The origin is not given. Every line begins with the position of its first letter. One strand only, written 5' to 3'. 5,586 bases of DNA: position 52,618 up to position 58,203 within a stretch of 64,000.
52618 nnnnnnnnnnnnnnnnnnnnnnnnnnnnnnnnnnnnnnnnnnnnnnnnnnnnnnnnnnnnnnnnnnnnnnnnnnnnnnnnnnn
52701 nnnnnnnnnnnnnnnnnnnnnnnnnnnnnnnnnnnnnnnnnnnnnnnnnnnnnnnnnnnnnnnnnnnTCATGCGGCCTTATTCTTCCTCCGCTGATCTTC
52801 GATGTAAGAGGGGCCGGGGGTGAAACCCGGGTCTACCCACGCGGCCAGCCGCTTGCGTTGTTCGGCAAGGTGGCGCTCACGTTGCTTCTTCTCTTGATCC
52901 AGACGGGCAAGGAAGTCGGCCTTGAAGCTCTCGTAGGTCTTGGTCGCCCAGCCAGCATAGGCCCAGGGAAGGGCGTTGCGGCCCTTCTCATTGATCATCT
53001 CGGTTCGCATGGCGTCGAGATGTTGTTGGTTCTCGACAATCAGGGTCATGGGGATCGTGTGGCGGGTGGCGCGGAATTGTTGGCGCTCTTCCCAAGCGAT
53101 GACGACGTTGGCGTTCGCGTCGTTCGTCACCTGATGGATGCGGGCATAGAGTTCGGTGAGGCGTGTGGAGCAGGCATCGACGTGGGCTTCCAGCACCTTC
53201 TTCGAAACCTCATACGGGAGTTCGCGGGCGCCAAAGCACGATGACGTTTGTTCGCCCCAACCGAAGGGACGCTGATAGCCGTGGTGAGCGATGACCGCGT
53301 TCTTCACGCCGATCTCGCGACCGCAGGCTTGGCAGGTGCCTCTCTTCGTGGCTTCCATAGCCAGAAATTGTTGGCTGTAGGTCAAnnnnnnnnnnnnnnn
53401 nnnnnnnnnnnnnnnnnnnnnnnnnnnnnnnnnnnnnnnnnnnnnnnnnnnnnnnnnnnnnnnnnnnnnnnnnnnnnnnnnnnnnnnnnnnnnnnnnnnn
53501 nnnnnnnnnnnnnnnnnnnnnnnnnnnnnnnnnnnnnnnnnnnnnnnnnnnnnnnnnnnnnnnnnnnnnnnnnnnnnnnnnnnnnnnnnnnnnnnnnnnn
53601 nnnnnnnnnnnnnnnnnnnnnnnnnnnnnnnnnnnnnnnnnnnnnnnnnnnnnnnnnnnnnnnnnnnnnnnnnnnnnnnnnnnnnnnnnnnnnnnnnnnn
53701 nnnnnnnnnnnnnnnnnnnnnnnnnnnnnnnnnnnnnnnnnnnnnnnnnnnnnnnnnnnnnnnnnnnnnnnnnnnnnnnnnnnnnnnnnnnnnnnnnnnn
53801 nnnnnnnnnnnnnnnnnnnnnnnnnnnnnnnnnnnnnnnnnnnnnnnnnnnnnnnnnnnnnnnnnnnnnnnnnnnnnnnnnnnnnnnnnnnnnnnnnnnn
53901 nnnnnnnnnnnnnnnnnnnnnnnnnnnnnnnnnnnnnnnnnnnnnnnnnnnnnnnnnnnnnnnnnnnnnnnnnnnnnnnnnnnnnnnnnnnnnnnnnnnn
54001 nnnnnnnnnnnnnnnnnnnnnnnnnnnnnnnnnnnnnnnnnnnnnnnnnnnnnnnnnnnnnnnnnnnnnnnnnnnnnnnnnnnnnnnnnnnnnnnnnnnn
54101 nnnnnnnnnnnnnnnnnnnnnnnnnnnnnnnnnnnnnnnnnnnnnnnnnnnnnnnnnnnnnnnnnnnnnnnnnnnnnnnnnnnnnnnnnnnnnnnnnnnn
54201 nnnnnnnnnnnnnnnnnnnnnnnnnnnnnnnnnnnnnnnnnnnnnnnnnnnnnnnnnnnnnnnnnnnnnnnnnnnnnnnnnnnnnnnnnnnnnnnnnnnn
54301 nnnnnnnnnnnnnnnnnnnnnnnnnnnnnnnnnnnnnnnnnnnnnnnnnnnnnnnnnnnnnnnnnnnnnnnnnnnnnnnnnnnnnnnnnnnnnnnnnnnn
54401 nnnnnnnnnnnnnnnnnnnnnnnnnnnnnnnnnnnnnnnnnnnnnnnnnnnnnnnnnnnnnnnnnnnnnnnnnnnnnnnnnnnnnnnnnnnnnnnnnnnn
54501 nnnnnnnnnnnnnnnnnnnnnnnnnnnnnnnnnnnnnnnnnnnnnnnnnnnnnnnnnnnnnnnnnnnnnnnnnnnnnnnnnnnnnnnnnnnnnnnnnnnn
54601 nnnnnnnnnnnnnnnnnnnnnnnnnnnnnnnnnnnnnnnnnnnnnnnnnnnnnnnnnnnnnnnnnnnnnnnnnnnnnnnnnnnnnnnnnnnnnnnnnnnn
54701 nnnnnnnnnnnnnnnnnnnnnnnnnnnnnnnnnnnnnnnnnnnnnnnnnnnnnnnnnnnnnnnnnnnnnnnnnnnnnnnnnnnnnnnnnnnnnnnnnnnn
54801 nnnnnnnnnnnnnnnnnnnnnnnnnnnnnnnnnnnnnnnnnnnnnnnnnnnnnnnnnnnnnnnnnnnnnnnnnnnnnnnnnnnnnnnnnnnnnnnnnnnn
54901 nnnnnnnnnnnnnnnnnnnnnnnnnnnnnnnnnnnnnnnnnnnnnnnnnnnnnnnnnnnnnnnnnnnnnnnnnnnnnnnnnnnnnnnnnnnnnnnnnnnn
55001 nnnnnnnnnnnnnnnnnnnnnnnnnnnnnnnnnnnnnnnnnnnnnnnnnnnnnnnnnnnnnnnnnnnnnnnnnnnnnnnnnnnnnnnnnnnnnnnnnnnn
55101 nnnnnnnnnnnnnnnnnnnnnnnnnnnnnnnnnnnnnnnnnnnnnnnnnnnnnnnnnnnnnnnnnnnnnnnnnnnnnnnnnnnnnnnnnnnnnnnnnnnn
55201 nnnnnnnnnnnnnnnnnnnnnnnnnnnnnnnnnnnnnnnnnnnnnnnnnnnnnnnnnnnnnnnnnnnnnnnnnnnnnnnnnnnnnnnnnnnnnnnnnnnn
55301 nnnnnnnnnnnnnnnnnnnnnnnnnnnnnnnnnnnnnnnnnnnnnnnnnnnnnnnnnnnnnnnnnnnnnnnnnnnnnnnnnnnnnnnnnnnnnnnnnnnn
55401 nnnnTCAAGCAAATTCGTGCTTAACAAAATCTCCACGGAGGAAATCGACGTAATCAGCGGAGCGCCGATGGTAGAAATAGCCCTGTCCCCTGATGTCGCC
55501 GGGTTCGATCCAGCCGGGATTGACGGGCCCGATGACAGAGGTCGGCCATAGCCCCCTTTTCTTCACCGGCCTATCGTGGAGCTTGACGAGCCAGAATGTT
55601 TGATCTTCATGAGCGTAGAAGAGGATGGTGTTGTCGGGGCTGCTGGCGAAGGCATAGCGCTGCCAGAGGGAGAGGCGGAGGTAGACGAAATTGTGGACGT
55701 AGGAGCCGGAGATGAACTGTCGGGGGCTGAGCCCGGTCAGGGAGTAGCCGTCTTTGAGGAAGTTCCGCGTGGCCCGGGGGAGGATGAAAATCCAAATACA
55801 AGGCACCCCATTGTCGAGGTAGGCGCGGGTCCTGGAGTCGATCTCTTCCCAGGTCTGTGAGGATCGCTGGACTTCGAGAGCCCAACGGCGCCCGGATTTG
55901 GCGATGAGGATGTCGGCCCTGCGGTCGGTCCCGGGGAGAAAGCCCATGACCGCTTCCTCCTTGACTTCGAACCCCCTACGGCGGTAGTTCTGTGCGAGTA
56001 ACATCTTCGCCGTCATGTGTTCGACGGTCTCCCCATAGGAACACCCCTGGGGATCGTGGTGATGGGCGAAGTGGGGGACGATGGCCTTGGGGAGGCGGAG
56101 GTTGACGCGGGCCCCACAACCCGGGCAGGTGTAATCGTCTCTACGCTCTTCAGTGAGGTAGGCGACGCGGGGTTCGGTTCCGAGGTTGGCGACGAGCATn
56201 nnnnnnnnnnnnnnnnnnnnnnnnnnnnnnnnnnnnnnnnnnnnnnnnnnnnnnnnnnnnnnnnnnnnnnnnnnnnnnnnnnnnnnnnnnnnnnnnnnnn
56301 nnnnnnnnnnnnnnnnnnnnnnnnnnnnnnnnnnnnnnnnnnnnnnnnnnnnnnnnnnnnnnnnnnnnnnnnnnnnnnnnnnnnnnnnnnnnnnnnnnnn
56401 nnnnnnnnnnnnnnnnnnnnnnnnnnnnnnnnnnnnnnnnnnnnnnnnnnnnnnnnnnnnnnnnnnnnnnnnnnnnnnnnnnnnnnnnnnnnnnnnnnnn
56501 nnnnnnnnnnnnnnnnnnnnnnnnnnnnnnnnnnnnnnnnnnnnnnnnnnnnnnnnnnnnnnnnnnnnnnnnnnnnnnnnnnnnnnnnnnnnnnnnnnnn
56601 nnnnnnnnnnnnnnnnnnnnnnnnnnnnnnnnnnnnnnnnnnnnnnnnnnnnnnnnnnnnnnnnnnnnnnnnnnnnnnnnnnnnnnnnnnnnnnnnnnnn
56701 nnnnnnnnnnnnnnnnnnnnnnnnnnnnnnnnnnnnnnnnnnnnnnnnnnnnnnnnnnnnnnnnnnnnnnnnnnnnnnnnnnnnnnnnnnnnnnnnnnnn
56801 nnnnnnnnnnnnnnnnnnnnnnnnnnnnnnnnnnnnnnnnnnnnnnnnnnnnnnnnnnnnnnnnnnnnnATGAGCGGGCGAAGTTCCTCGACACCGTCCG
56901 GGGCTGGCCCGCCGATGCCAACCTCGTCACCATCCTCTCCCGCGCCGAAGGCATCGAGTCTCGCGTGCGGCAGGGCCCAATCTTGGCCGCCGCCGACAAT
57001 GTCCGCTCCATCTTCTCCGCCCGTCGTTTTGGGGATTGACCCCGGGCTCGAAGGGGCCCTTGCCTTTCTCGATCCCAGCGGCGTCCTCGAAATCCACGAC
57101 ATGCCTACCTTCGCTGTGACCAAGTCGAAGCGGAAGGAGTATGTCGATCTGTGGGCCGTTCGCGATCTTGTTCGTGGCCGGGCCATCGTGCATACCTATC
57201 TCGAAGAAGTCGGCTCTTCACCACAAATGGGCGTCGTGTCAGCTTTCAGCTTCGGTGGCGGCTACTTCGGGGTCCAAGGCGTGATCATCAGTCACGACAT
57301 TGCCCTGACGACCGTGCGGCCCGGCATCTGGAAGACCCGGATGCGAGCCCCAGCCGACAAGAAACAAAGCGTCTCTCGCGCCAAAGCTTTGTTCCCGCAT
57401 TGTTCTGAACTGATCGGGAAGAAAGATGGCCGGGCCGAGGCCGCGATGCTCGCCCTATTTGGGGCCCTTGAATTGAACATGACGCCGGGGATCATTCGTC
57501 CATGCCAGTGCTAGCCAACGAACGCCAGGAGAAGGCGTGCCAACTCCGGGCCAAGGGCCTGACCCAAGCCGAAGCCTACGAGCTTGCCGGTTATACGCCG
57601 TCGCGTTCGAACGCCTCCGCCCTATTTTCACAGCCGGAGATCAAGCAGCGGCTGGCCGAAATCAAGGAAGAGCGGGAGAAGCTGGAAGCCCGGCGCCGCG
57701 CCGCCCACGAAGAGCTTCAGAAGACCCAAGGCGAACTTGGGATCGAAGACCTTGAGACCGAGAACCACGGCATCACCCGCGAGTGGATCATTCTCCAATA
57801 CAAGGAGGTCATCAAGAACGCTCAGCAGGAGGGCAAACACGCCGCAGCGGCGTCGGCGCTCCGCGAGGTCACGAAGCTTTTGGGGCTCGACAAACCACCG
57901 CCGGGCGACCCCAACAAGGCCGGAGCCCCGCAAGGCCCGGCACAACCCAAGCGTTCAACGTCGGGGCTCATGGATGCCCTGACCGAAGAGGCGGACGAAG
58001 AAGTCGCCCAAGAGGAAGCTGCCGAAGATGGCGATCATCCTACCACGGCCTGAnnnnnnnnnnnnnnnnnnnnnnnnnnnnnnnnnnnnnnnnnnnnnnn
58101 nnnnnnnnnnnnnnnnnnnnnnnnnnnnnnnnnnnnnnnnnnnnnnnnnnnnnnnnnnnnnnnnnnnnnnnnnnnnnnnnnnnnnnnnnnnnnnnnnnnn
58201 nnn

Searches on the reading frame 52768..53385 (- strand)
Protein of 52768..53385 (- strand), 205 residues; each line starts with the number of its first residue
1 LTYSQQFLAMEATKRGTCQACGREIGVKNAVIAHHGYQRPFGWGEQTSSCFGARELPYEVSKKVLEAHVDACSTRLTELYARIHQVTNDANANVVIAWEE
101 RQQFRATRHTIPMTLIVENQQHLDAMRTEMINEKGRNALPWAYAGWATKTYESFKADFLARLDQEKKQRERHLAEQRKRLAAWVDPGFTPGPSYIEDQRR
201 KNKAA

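Call 10: search_protein_families(library=pfam, proteins=[window:52768-53385:-], max_evalue=0.01)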
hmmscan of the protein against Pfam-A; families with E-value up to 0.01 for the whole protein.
window:52768-53385:- (205 aa): 0 families

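Call 11: search_protein_families(library=phrogs, proteins=[window:52768-53385:-], max_evalue=0.01)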
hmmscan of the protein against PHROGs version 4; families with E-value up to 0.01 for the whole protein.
window:52768-53385:- (205 aa): 3 families
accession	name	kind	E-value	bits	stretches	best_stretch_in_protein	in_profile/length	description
phrog_11549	-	unknown function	1e-19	71.9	1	13-184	149-322/339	-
phrog_17208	-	unknown function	5.4e-10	40.5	1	13-97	8-90/207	-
phrog_28271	-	unknown function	6.5e-10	40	1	17-97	153-232/281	-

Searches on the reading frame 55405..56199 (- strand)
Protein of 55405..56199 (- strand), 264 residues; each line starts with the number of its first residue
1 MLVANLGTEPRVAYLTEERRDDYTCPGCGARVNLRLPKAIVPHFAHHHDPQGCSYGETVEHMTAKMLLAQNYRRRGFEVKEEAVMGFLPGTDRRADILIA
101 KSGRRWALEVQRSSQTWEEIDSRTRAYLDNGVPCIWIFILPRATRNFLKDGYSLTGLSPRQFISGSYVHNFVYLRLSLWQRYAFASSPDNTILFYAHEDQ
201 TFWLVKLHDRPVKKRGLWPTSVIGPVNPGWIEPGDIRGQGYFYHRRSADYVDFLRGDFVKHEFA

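Call 10: search_protein_families(library=pfam, proteins=[window:55405-56199:-], max_evalue=0.01)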
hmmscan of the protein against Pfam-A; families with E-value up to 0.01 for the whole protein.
window:55405-56199:- (264 aa): 3 families
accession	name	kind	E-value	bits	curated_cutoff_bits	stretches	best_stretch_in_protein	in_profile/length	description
PF06054.18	CoiA_nuc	-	1.3e-15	58.3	20.3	1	57-142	1-83/158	Competence protein CoiA, nuclease-like domain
PF25164.1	CoiA_N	-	4.3e-09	36.2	26.3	1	17-54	11-48/50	Competence protein CoiA, N-terminal domain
PF25169.1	DUF7830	-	0.00024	21.3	27.5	1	17-56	29-68/72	Domain of unknown function (DUF7830)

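Call 11: search_protein_families(library=phrogs, proteins=[window:55405-56199:-], max_evalue=0.01)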
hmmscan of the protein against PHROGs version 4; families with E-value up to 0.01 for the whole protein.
window:55405-56199:- (264 aa): 0 families

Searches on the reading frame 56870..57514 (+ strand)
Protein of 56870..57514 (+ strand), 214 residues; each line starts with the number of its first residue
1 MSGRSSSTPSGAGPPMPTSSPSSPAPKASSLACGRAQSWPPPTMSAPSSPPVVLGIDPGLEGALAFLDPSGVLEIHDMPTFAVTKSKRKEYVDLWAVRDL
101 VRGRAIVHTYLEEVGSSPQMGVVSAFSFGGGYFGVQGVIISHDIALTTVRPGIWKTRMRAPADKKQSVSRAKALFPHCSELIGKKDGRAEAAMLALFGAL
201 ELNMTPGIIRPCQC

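Call 10: search_protein_families(library=pfam, proteins=[window:56870-57514:+], max_evalue=0.01)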
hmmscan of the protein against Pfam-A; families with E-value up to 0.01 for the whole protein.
window:56870-57514:+ (214 aa): 0 families

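Call 11: search_protein_families(library=phrogs, proteins=[window:56870-57514:+], max_evalue=0.01)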
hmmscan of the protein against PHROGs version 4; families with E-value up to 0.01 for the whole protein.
window:56870-57514:+ (214 aa): 2 families
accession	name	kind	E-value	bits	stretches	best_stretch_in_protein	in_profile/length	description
phrog_1770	-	DNA, RNA and nucleotide metabolism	2e-31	110.1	1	53-205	6-154/158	Holliday junction resolvase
phrog_159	-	DNA, RNA and nucleotide metabolism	0.001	19.1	1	36-157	73-202/330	RuvC-like Holliday junction resolvase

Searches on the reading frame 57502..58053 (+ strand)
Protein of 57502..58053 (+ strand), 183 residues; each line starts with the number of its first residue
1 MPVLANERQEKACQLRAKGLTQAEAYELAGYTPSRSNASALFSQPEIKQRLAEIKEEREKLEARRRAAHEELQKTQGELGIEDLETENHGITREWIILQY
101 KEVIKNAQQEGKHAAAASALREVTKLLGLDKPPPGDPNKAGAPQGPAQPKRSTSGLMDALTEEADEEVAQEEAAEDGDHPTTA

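Call 10: search_protein_families(library=pfam, proteins=[window:57502-58053:+], max_evalue=0.01)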
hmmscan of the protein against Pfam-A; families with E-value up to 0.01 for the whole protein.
window:57502-58053:+ (183 aa): 1 family
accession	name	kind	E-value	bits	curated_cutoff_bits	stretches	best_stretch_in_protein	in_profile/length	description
PF03592.21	Terminase_2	-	0.00047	21.2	26.1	1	7-65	3-64/141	Terminase small subunit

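Call 11: search_protein_families(library=phrogs, proteins=[window:57502-58053:+], max_evalue=0.01)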
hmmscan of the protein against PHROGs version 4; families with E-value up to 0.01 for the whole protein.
window:57502-58053:+ (183 aa): 5 families
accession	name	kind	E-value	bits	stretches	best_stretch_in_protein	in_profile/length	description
phrog_11494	-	head and packaging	9e-13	49.7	1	1-128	1-119/291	terminase small subunit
phrog_51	-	head and packaging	7.1e-12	46.6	1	5-133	89-217/261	terminase small subunit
phrog_32222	-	unknown function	3.8e-07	31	1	8-60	95-149/241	-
phrog_21070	-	unknown function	0.0036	18.3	1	7-129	80-198/222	-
phrog_645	-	DNA, RNA and nucleotide metabolism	0.0059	17.7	0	5-179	23-178/196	Rnase E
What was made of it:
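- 57502..58053 (+): terS, the small terminase. Its N-terminal helix-turn-helix (HTH), aa 1-57, is the part conserved across the clade. Matches Pfam Terminase_2 and PHROG TerS families (calls 10, 11).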

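Call 68: search_solved_structures(query=window:57502-58053:+, max_evalue=1, show_alignments=1)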
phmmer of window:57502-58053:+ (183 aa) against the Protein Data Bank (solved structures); distinct sequences matched with E-value up to 1: 4.
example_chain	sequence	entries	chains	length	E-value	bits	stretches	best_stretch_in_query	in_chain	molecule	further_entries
21di_E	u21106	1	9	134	2.4e-09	40.7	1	1-57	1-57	Pam5 small terminase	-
9e2g_2E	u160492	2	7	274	0.2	14.9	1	47-99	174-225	Enkurin domain-containing protein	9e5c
8hnp_A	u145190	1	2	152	0.96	12.7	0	6-42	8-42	Archaeal transcription regulator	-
8hno_A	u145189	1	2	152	0.97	12.6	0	6-42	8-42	Archaeal transcription regulator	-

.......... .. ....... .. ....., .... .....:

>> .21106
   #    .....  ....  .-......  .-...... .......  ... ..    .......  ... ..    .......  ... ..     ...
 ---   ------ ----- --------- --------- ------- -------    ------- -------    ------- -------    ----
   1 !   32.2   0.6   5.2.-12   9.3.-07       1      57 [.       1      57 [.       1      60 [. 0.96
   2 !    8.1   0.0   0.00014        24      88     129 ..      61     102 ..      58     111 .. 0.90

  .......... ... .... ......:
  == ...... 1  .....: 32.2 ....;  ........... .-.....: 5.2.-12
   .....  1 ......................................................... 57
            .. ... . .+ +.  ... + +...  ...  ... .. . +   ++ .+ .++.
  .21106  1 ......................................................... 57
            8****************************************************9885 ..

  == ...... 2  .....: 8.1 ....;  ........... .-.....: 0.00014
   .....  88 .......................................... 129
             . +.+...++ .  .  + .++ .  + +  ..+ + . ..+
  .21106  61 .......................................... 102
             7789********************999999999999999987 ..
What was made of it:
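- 57502..58053 (+): It matches a solved small terminase over aa 1-57 (call 68).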
